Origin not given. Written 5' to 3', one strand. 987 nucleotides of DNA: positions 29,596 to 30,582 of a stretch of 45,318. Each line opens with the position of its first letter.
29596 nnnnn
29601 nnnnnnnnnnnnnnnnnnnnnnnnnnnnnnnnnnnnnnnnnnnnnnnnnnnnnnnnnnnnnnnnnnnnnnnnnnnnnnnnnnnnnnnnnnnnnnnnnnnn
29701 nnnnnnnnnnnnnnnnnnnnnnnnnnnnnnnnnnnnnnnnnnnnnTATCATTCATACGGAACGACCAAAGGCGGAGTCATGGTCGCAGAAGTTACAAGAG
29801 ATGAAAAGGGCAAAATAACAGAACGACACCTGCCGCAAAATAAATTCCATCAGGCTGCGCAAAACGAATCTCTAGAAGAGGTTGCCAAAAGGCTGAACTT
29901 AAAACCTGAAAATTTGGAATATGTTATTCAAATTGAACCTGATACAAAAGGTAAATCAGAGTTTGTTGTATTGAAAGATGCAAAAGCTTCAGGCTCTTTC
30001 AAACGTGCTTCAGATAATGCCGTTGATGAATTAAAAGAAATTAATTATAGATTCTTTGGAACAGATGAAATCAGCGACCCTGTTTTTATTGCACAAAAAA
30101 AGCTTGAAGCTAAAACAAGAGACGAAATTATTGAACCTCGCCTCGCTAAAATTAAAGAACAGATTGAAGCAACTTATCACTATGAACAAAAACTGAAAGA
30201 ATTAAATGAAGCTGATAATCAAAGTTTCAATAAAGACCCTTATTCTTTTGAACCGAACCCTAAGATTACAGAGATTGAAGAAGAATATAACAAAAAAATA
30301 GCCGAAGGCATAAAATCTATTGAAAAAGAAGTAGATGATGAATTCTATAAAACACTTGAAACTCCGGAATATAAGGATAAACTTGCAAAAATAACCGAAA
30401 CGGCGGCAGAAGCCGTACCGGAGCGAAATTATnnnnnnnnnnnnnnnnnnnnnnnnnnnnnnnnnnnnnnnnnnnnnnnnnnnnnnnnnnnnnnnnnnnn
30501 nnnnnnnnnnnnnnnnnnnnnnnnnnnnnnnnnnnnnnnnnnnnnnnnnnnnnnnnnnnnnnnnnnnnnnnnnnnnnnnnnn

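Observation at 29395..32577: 1060-aa tail-anchored, insertion-laden GT5 glycogen-synthase homologue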

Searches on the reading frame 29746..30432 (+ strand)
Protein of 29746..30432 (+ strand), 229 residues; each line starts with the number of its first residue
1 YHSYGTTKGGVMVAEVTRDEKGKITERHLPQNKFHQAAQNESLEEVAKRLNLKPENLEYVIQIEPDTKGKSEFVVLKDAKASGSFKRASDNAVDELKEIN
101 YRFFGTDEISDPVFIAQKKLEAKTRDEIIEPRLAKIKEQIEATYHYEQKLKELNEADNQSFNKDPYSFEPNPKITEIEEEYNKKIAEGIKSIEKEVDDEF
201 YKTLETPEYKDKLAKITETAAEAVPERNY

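Call 84: predict_structure(alignment_id=A2)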
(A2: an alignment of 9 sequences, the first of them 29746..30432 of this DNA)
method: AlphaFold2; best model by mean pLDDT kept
length: 229 residues; sequences in the alignment: 9
mean_pLDDT: 88.0   pTM: 0.58
mean pLDDT of the five models: 88.0, 85.6, 84.8, 84.5, 83.3
residues with pLDDT >= 90: 141; 70-90: 69; 50-70: 19; < 50: 0
segments of 3 or more residues with pLDDT < 50: none
pLDDT, mean of each block of 10 residues (from residue 1): 62 92 91 88 93 93 90 89 85 85 81 86 95 94 92 93 90 93 94 94 95 86 61
secondary structure, 60 per line:
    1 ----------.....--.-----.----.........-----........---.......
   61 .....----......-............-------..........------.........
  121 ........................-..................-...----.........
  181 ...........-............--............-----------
elements in order: E11-15 E34-37 H43-50 E57-65 E70-75 E77-88 E96-105 H112-144 H146-163 H172-191 H193-204 H207-218

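Call 86: fold_search(model_id=the predicted structure, library=pdb)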
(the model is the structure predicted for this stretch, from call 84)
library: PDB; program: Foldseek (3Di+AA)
matches with E <= 10: 143; with E <= 0.001: 0
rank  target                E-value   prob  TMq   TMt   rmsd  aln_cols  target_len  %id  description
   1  9dxf_A                5.7e-02  0.13  0.16  0.09  22.3       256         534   14  attLmm bound serine integrase and RDF complex in the post-rotation state (released 2026-01-21)
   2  9dxh_A                6.8e-02  0.11  0.14  0.08  24.9       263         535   14  attPmm and attBmm bound serine integrase complex in the pre-rotation state (released 2026-01-21)
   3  9dxd_A                7.2e-02  0.11  0.15  0.08  23.1       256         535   15  attLmm bound serine integrase and RDF complex in the pre-rotation state (released 2026-01-21)
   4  9y66_A                1.3e-01  0.09  0.14  0.07  23.0       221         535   15  attLsym bound serine integrase complex in the dimeric state (released 2026-02-04)
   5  7tcd                  6.1e-01  0.04  0.12  0.08  21.8       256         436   13  LOV2-DARPIN fusion: D13 (released 2023-07-05)
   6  8w7m_4                6.8e-01  0.04  0.09  0.05  21.4       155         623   12  Yeast replisome in state V (released 2023-12-06)
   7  5ukj_B                7.2e-01  0.04  0.12  0.11  22.4       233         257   16  The co-structure of N,N-dimethyl-4-[(6R)-6-methyl-5-(1H-pyrrolo[2,3- b]pyridin-4-yl)-4,5,6,7-tetrahydropyrazolo[1,5- a (released 2017-05-10)
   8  3uwa                  8.6e-01  0.07  0.09  0.14  15.3       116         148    9  Crystal structure of a probable peptide deformylase from synechococcus phage S-SSM7 (released 2013-01-09)
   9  3a98_C                1.1e+00  0.09  0.12  0.17  18.3       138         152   14  Crystal structure of the complex of the interacting regions of DOCK2 and ELMO1 (released 2010-10-27)
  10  7xya_C                1.2e+00  0.04  0.17  0.05  20.4       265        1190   10  The cryo-EM structure of an AlpA-loading complex (released 2022-07-20)
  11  9c4g_t                1.3e+00  0.06  0.15  0.24  11.2       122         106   10  Cutibacterium acnes 50S ribosomal subunit with Clindamycin bound (released 2024-08-21)
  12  5uk8_B                1.5e+00  0.03  0.12  0.11  20.6       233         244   14  The co-structure of (R)-4-(6-(1-(cyclopropylsulfonyl)cyclopropyl)-2-(1H-indol-4-yl)pyrimidin-4-yl)-3-methylmorpholine  (released 2017-06-14)
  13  3uwb                  1.6e+00  0.08  0.10  0.14  10.4        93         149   11  Crystal structure of a probable peptide deformylase from strucynechococcus phage S-SSM7 in complex with actinonin (released 2013-01-09)
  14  5fi4_B                1.8e+00  0.02  0.12  0.11  22.7       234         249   15  Discovery of imidazo[1,2-a]-pyridine inhibitors of pan-PI3 kinases that are efficacious in a mouse xenograft model (released 2016-02-03)
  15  9q9k_A                1.9e+00  0.03  0.14  0.09  22.3       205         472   12  Cryo-EM structure of human Mre11-Rad50 (MR) complex bound to DNA and telomeric factor TRF2 fragment (438-542) (released 2025-10-01)
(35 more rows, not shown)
